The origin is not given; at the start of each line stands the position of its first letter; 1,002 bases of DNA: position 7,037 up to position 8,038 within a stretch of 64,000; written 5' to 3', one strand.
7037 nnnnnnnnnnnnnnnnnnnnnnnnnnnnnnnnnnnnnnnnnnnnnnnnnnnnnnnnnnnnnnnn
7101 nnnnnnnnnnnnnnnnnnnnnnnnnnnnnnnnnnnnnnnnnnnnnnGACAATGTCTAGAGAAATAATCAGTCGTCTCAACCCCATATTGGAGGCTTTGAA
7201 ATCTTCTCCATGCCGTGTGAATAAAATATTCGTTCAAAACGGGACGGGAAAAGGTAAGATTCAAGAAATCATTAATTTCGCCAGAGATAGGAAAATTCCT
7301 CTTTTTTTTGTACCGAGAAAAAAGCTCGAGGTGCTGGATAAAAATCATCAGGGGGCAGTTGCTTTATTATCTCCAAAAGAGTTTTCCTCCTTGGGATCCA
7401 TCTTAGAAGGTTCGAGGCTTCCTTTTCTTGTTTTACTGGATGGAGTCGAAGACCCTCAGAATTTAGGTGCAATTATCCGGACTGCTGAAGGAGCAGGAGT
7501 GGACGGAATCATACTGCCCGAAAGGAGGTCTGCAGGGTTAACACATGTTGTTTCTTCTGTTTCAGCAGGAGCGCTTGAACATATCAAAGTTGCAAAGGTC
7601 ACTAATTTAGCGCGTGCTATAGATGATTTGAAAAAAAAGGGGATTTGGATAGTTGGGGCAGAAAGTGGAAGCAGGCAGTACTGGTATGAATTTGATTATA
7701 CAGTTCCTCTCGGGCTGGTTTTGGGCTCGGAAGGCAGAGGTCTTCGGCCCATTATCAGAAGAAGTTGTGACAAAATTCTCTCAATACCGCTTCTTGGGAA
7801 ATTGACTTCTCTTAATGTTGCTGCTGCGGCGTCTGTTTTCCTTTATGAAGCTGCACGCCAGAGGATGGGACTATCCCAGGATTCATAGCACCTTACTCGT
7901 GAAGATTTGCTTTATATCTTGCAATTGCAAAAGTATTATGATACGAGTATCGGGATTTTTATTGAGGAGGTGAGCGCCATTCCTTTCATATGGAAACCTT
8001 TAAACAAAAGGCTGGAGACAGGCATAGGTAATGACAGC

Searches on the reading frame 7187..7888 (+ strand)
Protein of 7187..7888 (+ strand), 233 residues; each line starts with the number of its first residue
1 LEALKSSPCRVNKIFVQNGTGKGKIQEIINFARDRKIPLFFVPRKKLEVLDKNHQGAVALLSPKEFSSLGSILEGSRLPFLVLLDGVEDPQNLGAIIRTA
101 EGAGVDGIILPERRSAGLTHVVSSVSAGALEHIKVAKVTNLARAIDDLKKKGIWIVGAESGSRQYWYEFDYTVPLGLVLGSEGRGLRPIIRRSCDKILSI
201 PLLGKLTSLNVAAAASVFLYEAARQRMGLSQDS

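Call 66: list_cluster_members(proteins=[window:7187-7888:+, window:8938-9699:-, window:2214-3332:+, window:3348-4415:+])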
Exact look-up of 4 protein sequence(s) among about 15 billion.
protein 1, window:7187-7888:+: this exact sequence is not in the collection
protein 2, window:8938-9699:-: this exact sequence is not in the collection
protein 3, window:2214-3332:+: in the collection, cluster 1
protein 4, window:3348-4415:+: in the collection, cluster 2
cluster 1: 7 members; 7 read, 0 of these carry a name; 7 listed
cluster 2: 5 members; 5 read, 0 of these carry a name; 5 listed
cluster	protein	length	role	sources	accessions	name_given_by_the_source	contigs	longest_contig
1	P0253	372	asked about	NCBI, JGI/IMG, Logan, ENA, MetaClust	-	-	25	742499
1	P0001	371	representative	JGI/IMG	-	-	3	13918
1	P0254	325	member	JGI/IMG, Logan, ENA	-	-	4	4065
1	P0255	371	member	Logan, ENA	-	-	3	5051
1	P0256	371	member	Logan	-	-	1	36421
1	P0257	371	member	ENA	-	-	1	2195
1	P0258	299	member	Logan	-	-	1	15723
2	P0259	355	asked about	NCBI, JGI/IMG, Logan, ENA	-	-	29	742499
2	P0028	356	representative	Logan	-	-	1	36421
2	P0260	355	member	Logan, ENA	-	-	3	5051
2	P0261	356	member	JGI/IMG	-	-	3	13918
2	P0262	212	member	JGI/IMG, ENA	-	-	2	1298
